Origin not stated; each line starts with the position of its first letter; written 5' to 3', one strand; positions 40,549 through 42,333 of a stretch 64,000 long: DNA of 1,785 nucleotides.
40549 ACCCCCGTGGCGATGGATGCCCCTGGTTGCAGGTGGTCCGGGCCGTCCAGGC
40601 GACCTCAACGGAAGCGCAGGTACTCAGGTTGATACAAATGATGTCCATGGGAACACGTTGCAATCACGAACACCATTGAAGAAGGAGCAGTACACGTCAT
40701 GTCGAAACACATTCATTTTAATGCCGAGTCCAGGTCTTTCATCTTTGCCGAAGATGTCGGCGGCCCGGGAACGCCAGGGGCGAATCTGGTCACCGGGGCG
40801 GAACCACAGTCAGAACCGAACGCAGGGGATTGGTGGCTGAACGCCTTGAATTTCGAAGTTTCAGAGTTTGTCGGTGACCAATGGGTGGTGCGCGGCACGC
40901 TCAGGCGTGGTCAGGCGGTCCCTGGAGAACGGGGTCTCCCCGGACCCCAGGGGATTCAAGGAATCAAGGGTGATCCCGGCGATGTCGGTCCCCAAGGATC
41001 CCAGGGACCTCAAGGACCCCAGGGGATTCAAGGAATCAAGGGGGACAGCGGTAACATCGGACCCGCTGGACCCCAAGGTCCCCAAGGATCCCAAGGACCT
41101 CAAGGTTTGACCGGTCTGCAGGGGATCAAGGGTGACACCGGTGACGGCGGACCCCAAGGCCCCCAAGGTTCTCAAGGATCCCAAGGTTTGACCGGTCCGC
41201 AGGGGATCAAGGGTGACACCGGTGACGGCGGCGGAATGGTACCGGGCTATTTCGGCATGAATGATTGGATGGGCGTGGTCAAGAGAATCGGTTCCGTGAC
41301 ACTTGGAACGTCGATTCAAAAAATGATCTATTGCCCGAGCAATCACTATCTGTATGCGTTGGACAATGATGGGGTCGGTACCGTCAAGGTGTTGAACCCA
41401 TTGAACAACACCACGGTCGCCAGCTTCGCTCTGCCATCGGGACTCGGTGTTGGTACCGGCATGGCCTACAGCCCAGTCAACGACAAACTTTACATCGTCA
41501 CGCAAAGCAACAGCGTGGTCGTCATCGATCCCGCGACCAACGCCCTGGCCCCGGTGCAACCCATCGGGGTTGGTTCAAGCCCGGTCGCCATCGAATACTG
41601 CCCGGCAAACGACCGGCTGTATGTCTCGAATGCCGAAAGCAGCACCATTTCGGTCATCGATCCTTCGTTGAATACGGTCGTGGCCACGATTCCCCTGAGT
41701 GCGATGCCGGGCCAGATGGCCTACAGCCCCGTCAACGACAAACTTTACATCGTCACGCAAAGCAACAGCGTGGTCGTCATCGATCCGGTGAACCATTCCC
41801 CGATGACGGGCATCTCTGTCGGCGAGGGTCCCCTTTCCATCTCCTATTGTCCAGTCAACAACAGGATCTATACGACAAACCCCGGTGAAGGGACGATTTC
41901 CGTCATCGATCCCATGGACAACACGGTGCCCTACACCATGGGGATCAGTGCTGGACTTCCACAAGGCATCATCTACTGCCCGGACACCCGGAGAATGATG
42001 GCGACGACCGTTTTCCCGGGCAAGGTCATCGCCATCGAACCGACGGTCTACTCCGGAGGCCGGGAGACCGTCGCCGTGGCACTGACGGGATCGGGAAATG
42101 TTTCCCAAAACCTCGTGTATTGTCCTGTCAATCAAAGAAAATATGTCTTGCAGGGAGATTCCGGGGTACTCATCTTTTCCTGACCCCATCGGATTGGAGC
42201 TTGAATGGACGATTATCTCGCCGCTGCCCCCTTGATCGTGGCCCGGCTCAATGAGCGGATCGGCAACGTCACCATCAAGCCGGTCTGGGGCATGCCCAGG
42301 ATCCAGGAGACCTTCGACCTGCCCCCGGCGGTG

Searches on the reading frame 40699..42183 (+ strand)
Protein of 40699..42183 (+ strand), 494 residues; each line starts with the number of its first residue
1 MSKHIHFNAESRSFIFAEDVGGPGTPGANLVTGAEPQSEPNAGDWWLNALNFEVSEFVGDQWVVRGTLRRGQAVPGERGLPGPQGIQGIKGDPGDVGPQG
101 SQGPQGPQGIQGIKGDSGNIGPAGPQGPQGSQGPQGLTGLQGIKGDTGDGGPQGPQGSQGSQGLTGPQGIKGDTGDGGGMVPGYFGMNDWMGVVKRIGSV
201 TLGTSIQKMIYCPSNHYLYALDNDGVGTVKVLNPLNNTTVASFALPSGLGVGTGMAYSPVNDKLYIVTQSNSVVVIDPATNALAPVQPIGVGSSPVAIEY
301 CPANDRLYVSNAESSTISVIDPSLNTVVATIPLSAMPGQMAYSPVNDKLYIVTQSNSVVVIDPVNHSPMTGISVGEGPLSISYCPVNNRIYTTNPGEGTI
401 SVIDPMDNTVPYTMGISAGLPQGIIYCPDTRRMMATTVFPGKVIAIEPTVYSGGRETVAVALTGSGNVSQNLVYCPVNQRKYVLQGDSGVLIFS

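Call 47: search_protein_families(library=phrogs, proteins=[window:40699-42183:+], max_evalue=0.00001)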
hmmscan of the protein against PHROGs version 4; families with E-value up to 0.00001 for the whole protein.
window:40699-42183:+ (494 aa): 27 families (the best 25 are shown)
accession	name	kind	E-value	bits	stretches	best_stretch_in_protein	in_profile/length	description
phrog_5073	-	tail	5.7e-33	115.7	1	77-195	259-375/519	tail fiber protein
phrog_6320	-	tail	4.4e-28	99.5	1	69-178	79-191/745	tail fiber protein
phrog_819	-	tail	5.4e-26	92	1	73-178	475-592/1024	tail protein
phrog_8745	-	tail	6.7e-18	64.4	1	75-180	1388-1493/1803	tail fiber protein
phrog_366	-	tail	3.3e-17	64.1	2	69-142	305-378/474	tail fiber protein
phrog_10972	-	tail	3.1e-15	57.5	2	95-148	161-214/343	tail fiber protein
phrog_3420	-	unknown function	3.6e-14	52.3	1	73-255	258-438/929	-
phrog_1658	-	unknown function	4.8e-13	50.4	1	75-133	45-106/239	-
phrog_17587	-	tail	5.3e-13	49.3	2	82-150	351-419/641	tail fiber protein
phrog_38806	-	unknown function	1.3e-12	48.6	1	86-189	65-168/285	-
phrog_29268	-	unknown function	1.1e-11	44.6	1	75-198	405-535/653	-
phrog_26246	-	tail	8.3e-11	42.6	1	78-188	97-208/329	tail protein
phrog_1806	-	tail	1e-10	42.4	1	121-193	109-182/276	collagen like minor tail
phrog_19200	-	head and packaging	2.4e-10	41.1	0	119-151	63-95/268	virion structural protein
phrog_26654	-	unknown function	3.7e-10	40.7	1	115-190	79-152/360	-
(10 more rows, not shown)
